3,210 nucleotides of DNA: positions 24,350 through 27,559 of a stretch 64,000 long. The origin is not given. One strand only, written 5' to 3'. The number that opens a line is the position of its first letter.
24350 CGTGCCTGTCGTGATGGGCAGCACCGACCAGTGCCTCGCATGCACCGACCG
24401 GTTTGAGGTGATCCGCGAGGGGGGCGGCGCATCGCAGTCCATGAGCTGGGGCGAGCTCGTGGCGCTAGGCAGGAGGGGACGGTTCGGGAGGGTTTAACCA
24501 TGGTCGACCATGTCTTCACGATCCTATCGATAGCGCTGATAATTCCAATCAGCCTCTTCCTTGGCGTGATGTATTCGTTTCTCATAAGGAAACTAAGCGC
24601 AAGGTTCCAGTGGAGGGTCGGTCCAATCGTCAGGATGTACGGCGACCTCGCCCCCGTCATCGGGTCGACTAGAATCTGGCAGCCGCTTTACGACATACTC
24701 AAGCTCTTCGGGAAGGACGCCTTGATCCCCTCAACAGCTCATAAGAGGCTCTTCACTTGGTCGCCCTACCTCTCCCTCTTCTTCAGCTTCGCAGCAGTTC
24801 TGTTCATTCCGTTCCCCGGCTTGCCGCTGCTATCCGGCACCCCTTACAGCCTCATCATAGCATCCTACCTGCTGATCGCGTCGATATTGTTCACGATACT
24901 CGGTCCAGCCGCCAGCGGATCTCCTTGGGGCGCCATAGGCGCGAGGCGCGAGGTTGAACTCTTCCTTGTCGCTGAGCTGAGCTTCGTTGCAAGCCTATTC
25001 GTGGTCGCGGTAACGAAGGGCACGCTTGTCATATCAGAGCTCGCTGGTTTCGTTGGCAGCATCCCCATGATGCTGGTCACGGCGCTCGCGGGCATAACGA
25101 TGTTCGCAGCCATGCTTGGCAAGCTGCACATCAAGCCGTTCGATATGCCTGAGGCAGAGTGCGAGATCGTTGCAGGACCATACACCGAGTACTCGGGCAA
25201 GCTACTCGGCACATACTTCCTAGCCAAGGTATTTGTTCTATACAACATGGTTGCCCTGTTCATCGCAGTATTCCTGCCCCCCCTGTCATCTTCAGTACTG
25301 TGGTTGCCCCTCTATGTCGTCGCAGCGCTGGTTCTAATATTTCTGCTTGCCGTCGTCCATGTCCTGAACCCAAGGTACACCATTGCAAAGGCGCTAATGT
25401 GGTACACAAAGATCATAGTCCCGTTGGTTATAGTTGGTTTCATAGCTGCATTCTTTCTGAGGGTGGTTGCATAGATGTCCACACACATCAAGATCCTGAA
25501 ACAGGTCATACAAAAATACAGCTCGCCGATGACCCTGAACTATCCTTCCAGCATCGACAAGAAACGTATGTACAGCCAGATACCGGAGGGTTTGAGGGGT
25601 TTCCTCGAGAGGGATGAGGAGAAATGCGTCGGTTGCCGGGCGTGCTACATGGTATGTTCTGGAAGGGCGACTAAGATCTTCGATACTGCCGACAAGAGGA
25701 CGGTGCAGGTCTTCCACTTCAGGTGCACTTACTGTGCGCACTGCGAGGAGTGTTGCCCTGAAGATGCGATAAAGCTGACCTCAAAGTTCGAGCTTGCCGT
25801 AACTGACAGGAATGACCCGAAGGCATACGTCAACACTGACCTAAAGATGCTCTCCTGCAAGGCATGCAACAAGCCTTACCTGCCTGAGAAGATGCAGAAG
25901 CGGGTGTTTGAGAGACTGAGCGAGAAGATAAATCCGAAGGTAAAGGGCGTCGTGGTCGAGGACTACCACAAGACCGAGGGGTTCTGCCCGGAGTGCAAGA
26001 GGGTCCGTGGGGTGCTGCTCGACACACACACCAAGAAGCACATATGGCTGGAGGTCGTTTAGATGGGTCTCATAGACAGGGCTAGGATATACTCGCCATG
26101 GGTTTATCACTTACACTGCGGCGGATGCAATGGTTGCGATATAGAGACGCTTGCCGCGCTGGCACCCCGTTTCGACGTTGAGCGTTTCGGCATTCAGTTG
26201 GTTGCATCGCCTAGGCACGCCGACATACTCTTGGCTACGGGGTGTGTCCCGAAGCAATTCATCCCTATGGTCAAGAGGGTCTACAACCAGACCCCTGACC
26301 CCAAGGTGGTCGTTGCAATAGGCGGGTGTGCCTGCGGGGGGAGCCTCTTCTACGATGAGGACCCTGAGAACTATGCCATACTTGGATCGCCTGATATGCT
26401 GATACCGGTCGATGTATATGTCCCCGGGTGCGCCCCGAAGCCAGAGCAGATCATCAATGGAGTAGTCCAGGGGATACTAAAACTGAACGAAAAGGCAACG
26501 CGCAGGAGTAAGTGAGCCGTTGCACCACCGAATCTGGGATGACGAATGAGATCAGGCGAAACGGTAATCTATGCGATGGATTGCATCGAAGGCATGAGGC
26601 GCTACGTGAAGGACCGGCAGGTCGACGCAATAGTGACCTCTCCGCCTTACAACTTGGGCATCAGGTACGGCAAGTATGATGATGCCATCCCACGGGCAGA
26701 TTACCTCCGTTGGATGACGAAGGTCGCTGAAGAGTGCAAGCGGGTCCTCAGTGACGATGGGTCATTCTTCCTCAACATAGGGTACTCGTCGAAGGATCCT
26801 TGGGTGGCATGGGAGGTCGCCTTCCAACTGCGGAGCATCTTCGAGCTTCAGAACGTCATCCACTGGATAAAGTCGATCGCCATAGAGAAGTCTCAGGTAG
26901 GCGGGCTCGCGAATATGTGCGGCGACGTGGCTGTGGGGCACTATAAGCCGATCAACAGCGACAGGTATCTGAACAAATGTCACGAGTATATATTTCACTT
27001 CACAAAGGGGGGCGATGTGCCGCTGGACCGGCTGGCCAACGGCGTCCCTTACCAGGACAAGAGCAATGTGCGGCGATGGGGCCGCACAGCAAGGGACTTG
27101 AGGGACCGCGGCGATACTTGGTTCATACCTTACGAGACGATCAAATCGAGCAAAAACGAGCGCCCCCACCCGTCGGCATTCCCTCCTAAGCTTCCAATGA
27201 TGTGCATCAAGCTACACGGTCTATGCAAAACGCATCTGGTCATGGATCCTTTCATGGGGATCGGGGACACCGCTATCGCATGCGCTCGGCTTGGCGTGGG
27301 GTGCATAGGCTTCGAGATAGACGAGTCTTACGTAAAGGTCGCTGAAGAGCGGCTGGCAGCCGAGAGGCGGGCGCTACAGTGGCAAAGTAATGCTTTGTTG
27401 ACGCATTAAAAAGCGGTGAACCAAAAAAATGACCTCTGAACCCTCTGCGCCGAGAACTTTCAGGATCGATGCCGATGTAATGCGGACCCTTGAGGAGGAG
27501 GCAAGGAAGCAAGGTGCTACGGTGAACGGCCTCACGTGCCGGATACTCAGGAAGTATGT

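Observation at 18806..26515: Group 4 energy-converting [NiFe]-hydrogenase operon with an embedded HdrB-type CCG-domain subunit and no formate dehydrogenase or CODH partner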

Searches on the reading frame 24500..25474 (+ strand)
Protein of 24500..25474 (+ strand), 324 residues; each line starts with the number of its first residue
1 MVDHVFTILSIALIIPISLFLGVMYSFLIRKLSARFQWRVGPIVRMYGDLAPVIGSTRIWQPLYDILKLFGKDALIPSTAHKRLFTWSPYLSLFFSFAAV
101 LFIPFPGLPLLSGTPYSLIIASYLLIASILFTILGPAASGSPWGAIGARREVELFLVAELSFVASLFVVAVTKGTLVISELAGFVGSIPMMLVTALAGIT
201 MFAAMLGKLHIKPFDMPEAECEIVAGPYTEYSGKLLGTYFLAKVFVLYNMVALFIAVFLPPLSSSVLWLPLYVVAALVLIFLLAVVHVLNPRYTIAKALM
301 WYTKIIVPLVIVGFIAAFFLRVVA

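Call 3: search_protein_families(library=pfam, proteins=[window:24500-25474:+], max_evalue=0.01)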
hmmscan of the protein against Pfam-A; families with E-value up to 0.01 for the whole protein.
window:24500-25474:+ (324 aa): 1 family
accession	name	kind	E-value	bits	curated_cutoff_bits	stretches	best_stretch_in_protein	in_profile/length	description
PF00146.26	NADHdh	-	3.3e-50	171.6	27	1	11-316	4-296/298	NADH dehydrogenase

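Call 26: search_protein_families(library=ncbifam, proteins=[window:24500-25474:+], max_evalue=0.001)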
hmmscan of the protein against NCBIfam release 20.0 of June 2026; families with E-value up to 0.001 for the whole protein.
window:24500-25474:+ (324 aa): 7 families
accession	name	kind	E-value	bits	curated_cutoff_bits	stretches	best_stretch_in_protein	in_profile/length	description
NF004741.0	PRK06076.1-2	equivalog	2.4e-37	128.9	305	1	6-322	22-334/337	NADH-quinone oxidoreductase subunit NuoH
NF004740.0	PRK06076.1-1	equivalog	6.3e-21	75.2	399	1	2-316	9-315/325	NADH-quinone oxidoreductase subunit NuoH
NF040610.1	F420_dehyd_FpoH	exception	7.7e-19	68.2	475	1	5-320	11-335/339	F420H2 dehydrogenase subunit FpoH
NF004745.0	PRK06076.1-6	equivalog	1.8e-18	66.9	450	1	7-316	14-328/341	NADH-quinone oxidoreductase subunit NuoH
NF004742.0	PRK06076.1-3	equivalog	4.7e-18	65.5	531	1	5-316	22-343/356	NADH-quinone oxidoreductase subunit NuoH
NF004743.0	PRK06076.1-4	equivalog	5.2e-18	65.1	494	1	3-301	11-324/433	NADH-quinone oxidoreductase subunit NuoH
NF004744.0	PRK06076.1-5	equivalog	1.9e-15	56.9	542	1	12-257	34-274/372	NADH-quinone oxidoreductase subunit NuoH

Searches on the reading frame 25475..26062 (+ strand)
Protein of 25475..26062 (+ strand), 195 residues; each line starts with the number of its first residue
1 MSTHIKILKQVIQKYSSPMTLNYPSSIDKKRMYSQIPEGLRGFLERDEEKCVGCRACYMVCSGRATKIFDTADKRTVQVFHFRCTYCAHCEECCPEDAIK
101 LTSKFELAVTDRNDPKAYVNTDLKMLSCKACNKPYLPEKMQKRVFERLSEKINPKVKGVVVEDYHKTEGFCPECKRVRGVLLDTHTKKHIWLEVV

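Call 3: search_protein_families(library=pfam, proteins=[window:25475-26062:+], max_evalue=0.01)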
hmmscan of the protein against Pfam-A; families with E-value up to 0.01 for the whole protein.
window:25475-26062:+ (195 aa): 7 families
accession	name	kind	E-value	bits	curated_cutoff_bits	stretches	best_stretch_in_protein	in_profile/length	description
PF14697.11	Fer4_21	-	2.4e-09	37.6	35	1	47-101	4-59/59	4Fe-4S dicluster domain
PF12838.12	Fer4_7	-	1.8e-06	28.7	27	1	50-98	1-52/52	4Fe-4S dicluster domain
PF12837.12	Fer4_6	-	2.7e-05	24.4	25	1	45-62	3-20/24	4Fe-4S binding domain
PF00037.32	Fer4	-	3.2e-05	24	21.1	1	46-61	3-18/24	4Fe-4S binding domain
PF13187.11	Fer4_9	-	5e-05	23.7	27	1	50-99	1-52/52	4Fe-4S dicluster domain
PF12797.12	Fer4_2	-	0.00013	22.1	24.5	1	45-61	4-20/22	4Fe-4S binding domain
PF13237.11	Fer4_10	-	0.00027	21.2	25.5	1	45-95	3-53/53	4Fe-4S dicluster domain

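Call 26: search_protein_families(library=ncbifam, proteins=[window:25475-26062:+], max_evalue=0.001)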
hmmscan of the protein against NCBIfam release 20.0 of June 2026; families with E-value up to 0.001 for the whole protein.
window:25475-26062:+ (195 aa): 47 families (the best 25 are shown)
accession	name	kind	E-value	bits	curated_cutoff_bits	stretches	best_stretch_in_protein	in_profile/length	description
NF006076.0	PRK08222.1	equivalog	1.6e-29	103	270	1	34-186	23-171/181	hydrogenase 4 subunit H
NF009053.0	PRK12387.1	subfamily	1.6e-28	99.7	204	1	6-182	3-166/180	formate hydrogenlyase complex iron-sulfur subunit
NF006221.0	PRK08348.1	subfamily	2.8e-19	69.1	124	1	7-118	6-111/136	NADH-plastoquinone oxidoreductase subunit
TIGR01971.1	NuoI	subfamily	1.2e-16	60.3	113.05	1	15-114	10-113/121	NADH-quinone oxidoreductase, chain I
NF004541.0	PRK05888.2-2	equivalog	3e-14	53.2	217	1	4-114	20-126/168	NADH-quinone oxidoreductase subunit NuoI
NF004542.0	PRK05888.2-3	equivalog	2.2e-11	43.6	248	1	8-113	44-153/203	NADH-quinone oxidoreductase subunit NuoI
NF004536.0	PRK05888.1-1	equivalog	7.4e-11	41.7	212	1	12-123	22-137/180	NADH-quinone oxidoreductase subunit NuoI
NF004545.0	PRK05888.3-1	equivalog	2e-10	40.5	229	1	15-114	38-137/154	NADH-quinone oxidoreductase subunit NuoI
NF004544.0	PRK05888.2-6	equivalog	3.1e-10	40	457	1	10-114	40-151/220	NADH-quinone oxidoreductase subunit NuoI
NF004539.0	PRK05888.1-5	equivalog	4.7e-10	39.3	225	1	15-114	28-132/162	NADH-quinone oxidoreductase subunit NuoI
NF004538.0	PRK05888.1-4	equivalog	5.9e-10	39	135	1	16-115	29-133/162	NADH-quinone oxidoreductase subunit NuoI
NF010590.0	PRK13984.1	equivalog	1.7e-08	33.1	946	1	22-119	23-125/611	putative oxidoreductase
NF004543.0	PRK05888.2-5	equivalog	2.6e-08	33.6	243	1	33-114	43-130/217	NADH-quinone oxidoreductase subunit NuoI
NF042909.1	FMH_DH_FwdF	exception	2.6e-08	33.4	375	1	38-102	246-314/336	tungsten-dependent formylmethanofuran dehydrogenase subunit FwdF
NF045874.1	Vhu_polyferre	exception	4.5e-08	32.2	600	1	45-131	192-275/381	F420-non-reducing hydrogenase associated-polyferredoxin VhuB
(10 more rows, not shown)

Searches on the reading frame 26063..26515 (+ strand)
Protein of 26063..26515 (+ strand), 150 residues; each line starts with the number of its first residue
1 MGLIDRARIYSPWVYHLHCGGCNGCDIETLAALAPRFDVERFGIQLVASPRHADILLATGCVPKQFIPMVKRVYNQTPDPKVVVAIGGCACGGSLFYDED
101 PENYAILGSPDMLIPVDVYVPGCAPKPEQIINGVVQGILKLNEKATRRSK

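Call 3: search_protein_families(library=pfam, proteins=[window:26063-26515:+], max_evalue=0.01)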
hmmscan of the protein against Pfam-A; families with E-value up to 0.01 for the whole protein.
window:26063-26515:+ (150 aa): 1 family
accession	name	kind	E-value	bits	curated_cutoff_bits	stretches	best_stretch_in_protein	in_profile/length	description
PF01058.29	Oxidored_q6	-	5.9e-29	100.8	27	1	22-135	1-126/128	NADH ubiquinone oxidoreductase, 20 Kd subunit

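Call 26: search_protein_families(library=ncbifam, proteins=[window:26063-26515:+], max_evalue=0.001)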
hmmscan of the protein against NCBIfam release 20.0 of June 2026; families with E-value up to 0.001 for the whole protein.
window:26063-26515:+ (150 aa): 13 families
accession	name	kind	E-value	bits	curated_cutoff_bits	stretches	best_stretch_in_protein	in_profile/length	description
NF005012.1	PRK06411.1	subfamily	1.7e-38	131.8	116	1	4-143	28-160/166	NADH-quinone oxidoreductase subunit NuoB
TIGR01957.1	nuoB_fam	subfamily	1.1e-35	122.6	142.7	1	4-137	11-138/145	NADH-quinone oxidoreductase subunit B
NF011395.0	PRK14820.1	equivalog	8.7e-35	120.1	263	1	4-148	27-165/180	NADH-quinone oxidoreductase subunit B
NF011394.0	PRK14819.1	equivalog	4.9e-32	111.5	312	1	21-135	39-150/264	NADH-quinone oxidoreductase subunit B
NF011392.0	PRK14817.1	equivalog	9.5e-32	110.1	271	1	6-141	32-160/182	NADH-quinone oxidoreductase subunit B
NF011391.0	PRK14816.1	equivalog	2.5e-30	105.5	283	1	5-140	47-176/196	NADH-quinone oxidoreductase subunit B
NF011390.0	PRK14815.1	equivalog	2e-29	102.2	281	1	21-146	41-162/183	NADH dehydrogenase subunit B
NF009808.0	PRK13292.1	equivalog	9.4e-29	99.8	1156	1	3-146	18-156/791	NADH-quinone oxidoreductase subunit B/C/D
NF011393.0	PRK14818.1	equivalog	1.1e-28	99.9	255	1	4-148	25-164/173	NADH dehydrogenase subunit B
NF011388.0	PRK14813.1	equivalog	2.8e-28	99.1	294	1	5-141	23-155/189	NADH dehydrogenase subunit B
NF011389.0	PRK14814.1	equivalog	4.2e-26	91.9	285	1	4-143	27-159/186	NADH dehydrogenase subunit B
TIGR03294.1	FrhG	equivalog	2e-08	34.3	245.5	1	52-140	50-142/228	coenzyme F420 hydrogenase subunit gamma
NF045520.1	H2_NiFeSe_small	exception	5.2e-05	22.7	470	0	65-146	129-214/314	NiFeSe hydrogenase small subunit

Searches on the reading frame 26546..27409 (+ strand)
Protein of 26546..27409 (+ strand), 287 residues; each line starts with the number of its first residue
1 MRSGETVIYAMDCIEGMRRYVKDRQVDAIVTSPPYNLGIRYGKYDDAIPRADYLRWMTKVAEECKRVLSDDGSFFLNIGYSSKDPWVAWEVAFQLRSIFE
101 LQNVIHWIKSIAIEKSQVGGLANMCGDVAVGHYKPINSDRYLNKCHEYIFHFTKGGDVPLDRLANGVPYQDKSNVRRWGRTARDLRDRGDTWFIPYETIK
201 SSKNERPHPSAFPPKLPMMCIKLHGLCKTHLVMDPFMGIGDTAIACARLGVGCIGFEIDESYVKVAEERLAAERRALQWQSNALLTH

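Call 3: search_protein_families(library=pfam, proteins=[window:26546-27409:+], max_evalue=0.01)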
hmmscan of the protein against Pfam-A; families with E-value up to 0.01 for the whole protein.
window:26546-27409:+ (287 aa): 2 families
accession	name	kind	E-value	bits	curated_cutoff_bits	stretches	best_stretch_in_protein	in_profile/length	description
PF01555.25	N6_N4_Mtase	-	1.6e-45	156.2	26.7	1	26-268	1-221/221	DNA methylase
PF08241.18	Methyltransf_11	-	0.0097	17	21.2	0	7-75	20-94/95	Methyltransferase domain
